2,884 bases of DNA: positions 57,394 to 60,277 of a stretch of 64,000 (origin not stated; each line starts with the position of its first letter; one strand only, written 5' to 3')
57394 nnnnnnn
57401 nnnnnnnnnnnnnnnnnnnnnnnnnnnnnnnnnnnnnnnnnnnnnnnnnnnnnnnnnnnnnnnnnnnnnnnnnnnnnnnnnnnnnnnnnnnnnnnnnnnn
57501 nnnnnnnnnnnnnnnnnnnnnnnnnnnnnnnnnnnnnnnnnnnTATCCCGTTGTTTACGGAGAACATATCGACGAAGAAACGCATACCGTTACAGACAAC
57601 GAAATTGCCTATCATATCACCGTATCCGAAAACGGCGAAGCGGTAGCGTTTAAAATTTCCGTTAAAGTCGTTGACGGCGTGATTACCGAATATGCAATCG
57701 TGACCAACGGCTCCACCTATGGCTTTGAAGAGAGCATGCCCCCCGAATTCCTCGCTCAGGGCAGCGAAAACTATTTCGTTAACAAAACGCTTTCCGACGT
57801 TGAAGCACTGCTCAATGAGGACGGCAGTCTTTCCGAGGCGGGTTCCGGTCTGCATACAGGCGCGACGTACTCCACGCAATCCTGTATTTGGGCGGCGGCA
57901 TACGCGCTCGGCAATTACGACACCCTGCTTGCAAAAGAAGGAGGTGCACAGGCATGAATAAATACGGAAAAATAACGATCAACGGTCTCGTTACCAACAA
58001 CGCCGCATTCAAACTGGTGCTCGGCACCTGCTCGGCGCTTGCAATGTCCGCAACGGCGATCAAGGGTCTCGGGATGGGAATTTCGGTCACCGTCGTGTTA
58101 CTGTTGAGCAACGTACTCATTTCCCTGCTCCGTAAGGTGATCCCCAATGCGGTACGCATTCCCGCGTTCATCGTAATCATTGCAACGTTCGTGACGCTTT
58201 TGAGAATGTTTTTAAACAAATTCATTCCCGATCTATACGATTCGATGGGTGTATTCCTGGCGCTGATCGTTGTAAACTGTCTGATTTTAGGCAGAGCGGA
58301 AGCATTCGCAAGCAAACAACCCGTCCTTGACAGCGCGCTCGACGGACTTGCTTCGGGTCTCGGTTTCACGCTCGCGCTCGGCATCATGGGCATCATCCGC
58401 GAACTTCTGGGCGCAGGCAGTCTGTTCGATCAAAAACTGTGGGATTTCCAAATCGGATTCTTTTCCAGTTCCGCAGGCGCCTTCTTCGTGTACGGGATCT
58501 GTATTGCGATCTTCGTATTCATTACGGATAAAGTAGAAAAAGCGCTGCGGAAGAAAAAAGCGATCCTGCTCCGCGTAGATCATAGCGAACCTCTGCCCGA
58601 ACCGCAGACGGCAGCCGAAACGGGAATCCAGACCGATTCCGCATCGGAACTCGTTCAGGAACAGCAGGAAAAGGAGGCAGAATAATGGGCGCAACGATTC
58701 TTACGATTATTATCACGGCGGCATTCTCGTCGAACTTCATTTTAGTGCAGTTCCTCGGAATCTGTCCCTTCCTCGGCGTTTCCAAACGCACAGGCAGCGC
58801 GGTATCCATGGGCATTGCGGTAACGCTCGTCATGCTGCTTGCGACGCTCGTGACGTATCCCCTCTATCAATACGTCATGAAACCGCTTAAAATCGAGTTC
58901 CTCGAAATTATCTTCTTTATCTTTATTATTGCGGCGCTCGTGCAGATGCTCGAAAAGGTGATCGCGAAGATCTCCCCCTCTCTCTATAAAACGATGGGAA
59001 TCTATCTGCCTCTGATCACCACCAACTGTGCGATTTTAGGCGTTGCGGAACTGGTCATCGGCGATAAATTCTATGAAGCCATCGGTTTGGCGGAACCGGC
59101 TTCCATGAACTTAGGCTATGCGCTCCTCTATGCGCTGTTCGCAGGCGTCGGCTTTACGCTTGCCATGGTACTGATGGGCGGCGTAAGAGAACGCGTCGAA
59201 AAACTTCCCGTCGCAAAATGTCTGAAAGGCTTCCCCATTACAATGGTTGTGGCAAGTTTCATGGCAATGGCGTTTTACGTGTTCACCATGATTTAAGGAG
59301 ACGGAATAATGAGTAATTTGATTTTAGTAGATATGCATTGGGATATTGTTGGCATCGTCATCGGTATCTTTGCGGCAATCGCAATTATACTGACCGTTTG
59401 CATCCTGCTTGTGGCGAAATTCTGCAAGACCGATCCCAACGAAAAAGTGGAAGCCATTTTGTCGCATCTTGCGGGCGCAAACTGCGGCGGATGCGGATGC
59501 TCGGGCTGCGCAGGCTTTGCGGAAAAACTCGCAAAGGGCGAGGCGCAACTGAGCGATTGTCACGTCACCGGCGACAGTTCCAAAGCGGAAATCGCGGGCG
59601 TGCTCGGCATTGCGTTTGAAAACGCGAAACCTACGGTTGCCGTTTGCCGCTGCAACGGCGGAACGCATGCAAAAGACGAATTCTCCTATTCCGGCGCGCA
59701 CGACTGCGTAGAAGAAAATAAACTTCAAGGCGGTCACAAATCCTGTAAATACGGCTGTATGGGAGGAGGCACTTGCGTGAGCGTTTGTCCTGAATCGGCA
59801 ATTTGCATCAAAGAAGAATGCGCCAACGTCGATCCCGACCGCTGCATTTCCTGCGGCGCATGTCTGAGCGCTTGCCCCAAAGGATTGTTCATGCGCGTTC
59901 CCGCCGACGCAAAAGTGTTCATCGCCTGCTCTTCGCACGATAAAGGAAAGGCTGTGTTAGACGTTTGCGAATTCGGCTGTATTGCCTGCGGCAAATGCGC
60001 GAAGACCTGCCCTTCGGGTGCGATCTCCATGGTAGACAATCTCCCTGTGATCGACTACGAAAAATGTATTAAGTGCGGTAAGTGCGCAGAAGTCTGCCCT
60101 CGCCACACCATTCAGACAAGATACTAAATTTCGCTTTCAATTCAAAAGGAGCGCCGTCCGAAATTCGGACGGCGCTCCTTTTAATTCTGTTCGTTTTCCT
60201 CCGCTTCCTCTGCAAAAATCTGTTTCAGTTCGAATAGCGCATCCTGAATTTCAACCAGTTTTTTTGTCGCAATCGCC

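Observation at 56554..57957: RnfG expanded to three FMN-binding modules, two from a recent 387-bp tandem duplication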

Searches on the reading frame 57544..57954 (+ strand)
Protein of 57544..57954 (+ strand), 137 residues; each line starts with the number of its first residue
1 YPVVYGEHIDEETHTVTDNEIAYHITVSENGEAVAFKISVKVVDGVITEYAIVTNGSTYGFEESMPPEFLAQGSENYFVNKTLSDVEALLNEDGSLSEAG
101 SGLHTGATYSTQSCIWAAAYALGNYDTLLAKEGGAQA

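Call 5: search_protein_families(library=pfam, proteins=[window:57544-57954:+], max_evalue=10)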
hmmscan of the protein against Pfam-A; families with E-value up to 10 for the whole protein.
seq(137 aa): 2 families
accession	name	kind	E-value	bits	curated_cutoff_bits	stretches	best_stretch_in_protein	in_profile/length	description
PF17986.6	EKAL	-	0.06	13.8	25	1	28-67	13-51/53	EMP3-KAHRP-like N-terminal domain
PF04205.19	FMN_bind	-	0.091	13.9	22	1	37-122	7-76/77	FMN-binding domain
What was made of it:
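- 57565..57954 (+): Module 3 (aa 338-467): a diverged FMN_bind-type domain. The candidate acceptor is T438 (codon 57865..57867). Its terminal-module tail (….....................) is conserved across the family. Pfam FMN_bind gives E=0.09 (call 5).
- On FMN_bind domain (PF04205), for modules 2 and 3: Module 3 alone gets 13.9 bits at E=0.09 (call 5).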

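Call 30: search_solved_structures(query=A2, max_evalue=10, show_alignments=3)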
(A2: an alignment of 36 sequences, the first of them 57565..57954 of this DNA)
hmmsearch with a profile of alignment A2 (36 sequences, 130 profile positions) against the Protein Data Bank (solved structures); distinct sequences matched with E-value up to 10: 11.
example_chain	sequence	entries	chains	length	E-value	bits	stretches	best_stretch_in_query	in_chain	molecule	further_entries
7zc6_G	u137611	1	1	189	0.00068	22.7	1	19-127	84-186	RnfG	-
6w90_A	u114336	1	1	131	0.02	18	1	10-50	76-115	NTF2 fold protein loop-helix-loop design NT-9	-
3o6u_A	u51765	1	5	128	0.038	17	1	19-111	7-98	uncharacterized protein CPE2226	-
5tpj_A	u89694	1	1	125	0.051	16.6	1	9-51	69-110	denovo NTF2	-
5l33_A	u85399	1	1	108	0.17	14.9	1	11-50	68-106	denovo NTF2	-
2hk2_A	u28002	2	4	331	0.45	13.6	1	55-121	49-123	Diphosphomevalonate decarboxylase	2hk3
8p2b_A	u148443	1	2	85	0.46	13.6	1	80-119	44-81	Clostridiaceae bacterium FMN4 domain 1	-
6l9j_A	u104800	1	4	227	1.1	12.4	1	32-81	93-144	SWI/SNF chromatin-remodeling complex subunit SNF5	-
1j8c_A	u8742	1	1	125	1.3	12.1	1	25-85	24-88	ubiquitin-like protein hPLIC-2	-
2nbv_B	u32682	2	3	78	1.4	12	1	29-85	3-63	Ubiquilin-2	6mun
7q6f_A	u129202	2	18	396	1.5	11.9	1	57-106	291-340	Cell division protein FtsA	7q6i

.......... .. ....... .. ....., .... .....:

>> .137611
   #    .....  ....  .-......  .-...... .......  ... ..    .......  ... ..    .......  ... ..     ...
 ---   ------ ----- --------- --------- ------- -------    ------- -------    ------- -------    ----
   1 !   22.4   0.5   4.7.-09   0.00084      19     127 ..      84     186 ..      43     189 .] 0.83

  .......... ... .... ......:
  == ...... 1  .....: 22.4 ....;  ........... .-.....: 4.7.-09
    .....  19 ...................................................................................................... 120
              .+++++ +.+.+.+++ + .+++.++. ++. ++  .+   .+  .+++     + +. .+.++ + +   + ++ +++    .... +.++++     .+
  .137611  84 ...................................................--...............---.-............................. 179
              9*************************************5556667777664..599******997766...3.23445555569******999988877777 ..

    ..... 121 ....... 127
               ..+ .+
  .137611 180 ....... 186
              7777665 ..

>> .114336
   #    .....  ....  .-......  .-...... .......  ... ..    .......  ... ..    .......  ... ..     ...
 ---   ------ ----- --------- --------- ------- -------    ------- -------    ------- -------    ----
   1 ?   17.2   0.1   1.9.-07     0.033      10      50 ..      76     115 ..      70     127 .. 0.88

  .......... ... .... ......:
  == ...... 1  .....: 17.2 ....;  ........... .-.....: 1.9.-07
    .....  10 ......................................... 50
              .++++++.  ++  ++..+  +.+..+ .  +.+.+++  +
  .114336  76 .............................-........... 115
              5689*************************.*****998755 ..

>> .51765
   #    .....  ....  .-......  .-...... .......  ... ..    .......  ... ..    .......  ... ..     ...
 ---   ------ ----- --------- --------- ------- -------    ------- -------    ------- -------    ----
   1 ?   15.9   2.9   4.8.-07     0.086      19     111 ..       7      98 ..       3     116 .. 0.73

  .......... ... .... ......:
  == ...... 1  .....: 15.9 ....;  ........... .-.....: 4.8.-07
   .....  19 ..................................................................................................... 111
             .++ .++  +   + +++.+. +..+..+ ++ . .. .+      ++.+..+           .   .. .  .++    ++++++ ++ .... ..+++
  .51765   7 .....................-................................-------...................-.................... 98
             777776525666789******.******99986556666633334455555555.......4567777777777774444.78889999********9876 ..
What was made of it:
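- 57169..57555 (+): Module 2 (aa 206-334): a diverged FMN_bind-type domain. The candidate acceptor is T309 (codon 57478..57480), in the motif GLHTGAT. Module profile against PDB sequences finds 7zc6_G RnfG at E=6.8e-4 with TGAT aligned (call 30).
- On FMN_bind domain (PF04205), for modules 2 and 3: Weaker hits go to 3o6u and 8p2b (call 30).
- It also finds the FMN_bind structures 3o6u and 8p2b (call 30).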

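Call 36: predict_structure(alignment_id=A2)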
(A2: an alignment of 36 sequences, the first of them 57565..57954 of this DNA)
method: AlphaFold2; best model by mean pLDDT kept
length: 130 residues; sequences in the alignment: 36
mean_pLDDT: 90.6   pTM: 0.86
mean pLDDT of the five models: 90.6, 88.6, 86.7, 86.3, 81.3
residues with pLDDT >= 90: 83; 70-90: 41; 50-70: 6; < 50: 0
segments of 3 or more residues with pLDDT < 50: none
pLDDT, mean of each block of 10 residues (from residue 1): 85 95 92 97 96 90 93 97 91 77 93 96 77
secondary structure, 60 per line:
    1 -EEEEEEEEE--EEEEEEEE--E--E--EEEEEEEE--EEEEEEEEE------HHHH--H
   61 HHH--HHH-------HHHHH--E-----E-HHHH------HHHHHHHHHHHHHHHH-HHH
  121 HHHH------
elements in order: E2-10 E13-20 E29-36 E39-47 H54-57 H60-63 H76-80 H91-94 H101-116 H118-124
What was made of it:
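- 57565..57954 (+): AlphaFold2 model with pLDDT 90.6 and pTM 0.86 (call 36).
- On FMN_bind domain (PF04205), for modules 2 and 3: The module model is confident (pLDDT 90.6, call 36).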

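Call 40: fold_search(model_id=the predicted structure, library=pdb)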
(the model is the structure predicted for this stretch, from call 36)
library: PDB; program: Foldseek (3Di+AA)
matches with E <= 10: 486; with E <= 0.001: 0
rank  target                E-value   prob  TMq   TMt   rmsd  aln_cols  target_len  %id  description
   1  8a1u_C                8.3e-02  0.69  0.43  0.26   6.5       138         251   19  Sodium pumping NADH-quinone oxidoreductase with substrates NADH and Q2 (released 2023-09-20)
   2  8a1y_C                1.6e-01  0.54  0.43  0.26   6.2       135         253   18  Sodium pumping NADH-quinone oxidoreductase with inhibitor HQNO (released 2023-06-14)
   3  3jv1                  1.8e-01  0.08  0.22  0.17  14.0       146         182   17  Crystal structure of the Trypanosoma brucei p22 protein (released 2010-04-14)
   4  5tpj                  2.1e-01  0.47  0.24  0.25   3.7        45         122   22  Crystal structure of a de novo designed protein with curved beta-sheet (released 2017-01-25)
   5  7xk3_C                2.5e-01  0.33  0.39  0.24   6.7       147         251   16  Cryo-EM structure of Na+-pumping NADH-ubiquinone oxidoreductase from Vibrio cholerae, state 1 (released 2022-07-20)
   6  8crj                  2.8e-01  0.33  0.34  0.15   6.1       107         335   14  Crystal structure of LplA1 in complex with lipoyl-AMP (Listeria monocytogenes) (released 2023-06-07)
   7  5ts4_A                3.0e-01  0.60  0.22  0.28   4.4        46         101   15  Crystal structure of a de novo designed protein with curved beta-sheet (released 2017-01-25)
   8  6w90                  3.5e-01  0.30  0.22  0.22   4.0        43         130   26  De novo designed NTF2 fold protein NT-9 (released 2020-08-19)
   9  5ts4_C                4.0e-01  0.75  0.29  0.36   2.4        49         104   18  Crystal structure of a de novo designed protein with curved beta-sheet (released 2017-01-25)
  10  9r0t_A                5.1e-01  0.54  0.25  0.31   3.2        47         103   26  De novo designed homodimeric NTF2-like protein with a hydrophobic pocket (released 2025-10-22)
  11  9r0t_B                5.1e-01  0.54  0.25  0.31   3.1        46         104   26  De novo designed homodimeric NTF2-like protein with a hydrophobic pocket (released 2025-10-22)
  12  8ysb                  5.4e-01  0.47  0.26  0.29   3.8        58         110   17  Crystal structure of DynA1, a putative monoxygenase from Mivromonospora chersina. (released 2024-09-04)
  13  8p2b_A                5.8e-01  0.69  0.43  0.65   5.8       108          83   15  Crystal structure of CbFMN4 domain 1 (released 2023-07-19)
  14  9r0t_C                5.8e-01  0.51  0.25  0.32   3.1        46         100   26  De novo designed homodimeric NTF2-like protein with a hydrophobic pocket (released 2025-10-22)
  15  5ts4_B                5.8e-01  0.38  0.23  0.28   4.6        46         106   20  Crystal structure of a de novo designed protein with curved beta-sheet (released 2017-01-25)
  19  8p2b_B                7.3e-01  0.54  0.39  0.57   4.5       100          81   18  Crystal structure of CbFMN4 domain 1 (released 2023-07-19)
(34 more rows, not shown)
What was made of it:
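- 57565..57954 (+): The best full-length Foldseek hits are NqrC 8a1u_C (E=0.08) and CbFMN4 domain 1 8p2b (TM(target) 0.65) (call 40).
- On FMN_bind domain (PF04205), for modules 2 and 3: The best full-length Foldseek hits are NqrC (E=0.08, TM(query) 0.43) and CbFMN4 domain 1 (TM(target) 0.65), but nothing reaches E<=0.001 (call 40).
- Closest known: Soluble multi-FMN proteins SaFMN3 and CbFMN4. Same: 8p2b is among the structural and sequence hits of the module (calls 30, 40).
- The best full-length Foldseek hits are NqrC and CbFMN4 domain 1 (call 40).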

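Call 41: search_protein_families(library=pfam, alignment_id=A2, max_evalue=0.01)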
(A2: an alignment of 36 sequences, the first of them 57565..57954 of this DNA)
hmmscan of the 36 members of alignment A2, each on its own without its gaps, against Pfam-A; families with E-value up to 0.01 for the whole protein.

A. member 1, window:57565-57954:+ (130 aa): 0 families

B. families by the number of members that match (of 36 scanned): 2 families
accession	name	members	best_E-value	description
PF04205.19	FMN_bind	2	0.0004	FMN-binding domain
PF13103.11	TonB_2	1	0.0037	TonB C terminal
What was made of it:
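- On FMN_bind domain (PF04205), for modules 2 and 3: Only 2 of 36 family modules match at E<=0.01 (call 41).
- FMN_bind is the only Pfam family that recurs among the modules (call 41). The HMM and fold matches are weak (calls 5, 40, 41).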

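Call 67: search_protein_representatives(alignment_id=A2)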
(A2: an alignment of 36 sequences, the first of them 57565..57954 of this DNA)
Query: 36 sequences, 130 profile positions. Proteins with E-value up to 0.001 (for the whole library): 199; up to 1e-10: 131; up to 1e-30: 51. The best 150 are listed.
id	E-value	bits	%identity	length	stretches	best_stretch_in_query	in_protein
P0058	6.4e-126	430.4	-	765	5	1-128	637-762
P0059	1.8e-115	396.6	-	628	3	1-128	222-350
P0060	4.7e-108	372.6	-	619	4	1-127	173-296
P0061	9.8e-107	368.3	-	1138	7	1-128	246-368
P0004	3.1e-104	360.2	-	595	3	1-127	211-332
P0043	7.0e-93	323.5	-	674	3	1-128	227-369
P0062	2.1e-91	318.7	-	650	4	4-127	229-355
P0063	1.9e-88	309.2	-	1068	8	4-127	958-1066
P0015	4.6e-87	304.7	-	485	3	1-128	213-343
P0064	5.1e-86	301.3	-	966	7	4-126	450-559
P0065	8.6e-81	284.4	-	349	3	6-128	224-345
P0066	1.4e-79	280.5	-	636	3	1-128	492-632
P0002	2.6e-75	266.7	-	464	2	1-128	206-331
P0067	7.5e-74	262.0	-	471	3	1-126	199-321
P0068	1.4e-73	261.1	-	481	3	1-128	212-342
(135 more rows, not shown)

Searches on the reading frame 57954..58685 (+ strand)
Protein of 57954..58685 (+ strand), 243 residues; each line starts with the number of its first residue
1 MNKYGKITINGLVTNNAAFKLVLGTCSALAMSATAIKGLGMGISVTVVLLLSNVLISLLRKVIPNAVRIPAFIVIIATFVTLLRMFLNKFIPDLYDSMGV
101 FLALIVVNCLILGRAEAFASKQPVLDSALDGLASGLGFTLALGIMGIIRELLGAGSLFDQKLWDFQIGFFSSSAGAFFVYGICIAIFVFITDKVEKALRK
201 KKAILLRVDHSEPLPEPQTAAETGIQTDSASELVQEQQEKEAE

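Call 4: search_protein_families(library=pfam, proteins=[window:57954-58685:+], max_evalue=1)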
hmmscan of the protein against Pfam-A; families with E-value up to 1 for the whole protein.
window:57954-58685:+ (243 aa): 4 families
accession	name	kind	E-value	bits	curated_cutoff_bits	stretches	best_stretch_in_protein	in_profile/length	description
PF02508.19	Rnf-Nqr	-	1.1e-59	201.9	23.8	1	6-182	3-172/174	Rnf-Nqr subunit, membrane protein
PF14351.11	DUF4401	-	0.00019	21.4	30.4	1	44-206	85-227/307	Domain of unknown function (DUF4401)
PF13937.11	DUF4212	-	0.13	13.1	30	1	160-196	37-74/79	Domain of unknown function (DUF4212)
PF15706.10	TMEM132_C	-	0.24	11.6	27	0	182-202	42-62/87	TMEM132 C-terminal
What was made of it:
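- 57954..58685 (+): rnfE. PF02508 at E=1.1e-59 (call 4).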

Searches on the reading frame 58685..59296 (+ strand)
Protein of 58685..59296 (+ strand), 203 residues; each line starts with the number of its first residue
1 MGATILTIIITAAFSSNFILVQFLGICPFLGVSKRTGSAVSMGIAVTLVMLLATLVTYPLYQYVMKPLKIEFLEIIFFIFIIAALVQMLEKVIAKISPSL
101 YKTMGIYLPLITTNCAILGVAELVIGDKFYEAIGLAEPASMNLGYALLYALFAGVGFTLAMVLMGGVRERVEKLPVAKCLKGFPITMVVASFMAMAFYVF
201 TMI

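Call 4: search_protein_families(library=pfam, proteins=[window:58685-59296:+], max_evalue=1)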
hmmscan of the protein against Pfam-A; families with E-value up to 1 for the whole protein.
window:58685-59296:+ (203 aa): 1 family
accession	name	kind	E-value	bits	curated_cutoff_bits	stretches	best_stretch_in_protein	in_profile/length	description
PF02508.19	Rnf-Nqr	-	1.3e-52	178.8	23.8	1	6-203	2-173/174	Rnf-Nqr subunit, membrane protein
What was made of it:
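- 58685..59296 (+): rnfA. PF02508 at E=1.3e-52 (call 4).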

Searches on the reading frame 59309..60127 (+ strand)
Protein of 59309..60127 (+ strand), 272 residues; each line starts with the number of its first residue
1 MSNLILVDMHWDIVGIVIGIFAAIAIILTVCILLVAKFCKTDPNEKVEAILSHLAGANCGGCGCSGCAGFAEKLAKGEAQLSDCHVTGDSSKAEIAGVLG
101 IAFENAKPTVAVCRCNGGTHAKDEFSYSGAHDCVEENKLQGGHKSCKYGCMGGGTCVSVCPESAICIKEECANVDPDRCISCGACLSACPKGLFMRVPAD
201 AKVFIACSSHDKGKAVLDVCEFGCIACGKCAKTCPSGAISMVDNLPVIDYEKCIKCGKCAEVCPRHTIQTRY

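Call 4: search_protein_families(library=pfam, proteins=[window:59309-60127:+], max_evalue=1)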
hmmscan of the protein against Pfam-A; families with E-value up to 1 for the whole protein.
window:59309-60127:+ (272 aa): 17 families
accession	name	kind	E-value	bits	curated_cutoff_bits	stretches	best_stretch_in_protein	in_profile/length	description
PF00037.32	Fer4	-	5.2e-19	67.7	21.1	4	246-268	1-23/24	4Fe-4S binding domain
PF12837.12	Fer4_6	-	2.1e-14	53.1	25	3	246-266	2-22/24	4Fe-4S binding domain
PF12838.12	Fer4_7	-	9.3e-14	52.1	27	2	224-265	2-50/52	4Fe-4S dicluster domain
PF13187.11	Fer4_9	-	3.8e-11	43.3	27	2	224-267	2-51/52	4Fe-4S dicluster domain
PF04060.18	FeS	-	1.2e-10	41.4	23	1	54-85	1-32/33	Putative Fe-S cluster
PF12797.12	Fer4_2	-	2.3e-10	40.2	24.5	3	246-264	3-21/22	4Fe-4S binding domain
PF13237.11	Fer4_10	-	3.6e-10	40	25.5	2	223-264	8-53/53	4Fe-4S dicluster domain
PF14697.11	Fer4_21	-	8.1e-10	39.1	35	3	172-241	1-59/59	4Fe-4S dicluster domain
PF13484.11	Fer4_16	-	2.1e-08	35.3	30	3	224-242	2-20/66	4Fe-4S double cluster binding domain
PF12800.12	Fer4_4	-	6.3e-07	29.6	24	3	176-192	1-17/17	4Fe-4S binding domain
PF12798.12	Fer4_3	-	1.7e-06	28.9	27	3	179-192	1-14/15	4Fe-4S binding domain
PF13370.11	Fer4_13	-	3.4e-06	28.1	24.5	2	174-206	1-32/58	4Fe-4S single cluster domain of Ferredoxin I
PF13183.11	Fer4_8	-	3.4e-06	27.9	27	2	177-237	3-67/68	4Fe-4S dicluster domain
PF25160.1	LdpA_Fe-S-bd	-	7.9e-05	22.8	27.6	3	156-194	9-43/49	LdpA Fe-S cluster-binding domain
PF13534.11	Fer4_17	-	0.00012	23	22.2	3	178-237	1-59/61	4Fe-4S dicluster domain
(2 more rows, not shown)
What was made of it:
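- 59309..60127 (+): rnfB (FeS domain plus several 4Fe-4S motifs). Call 4.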
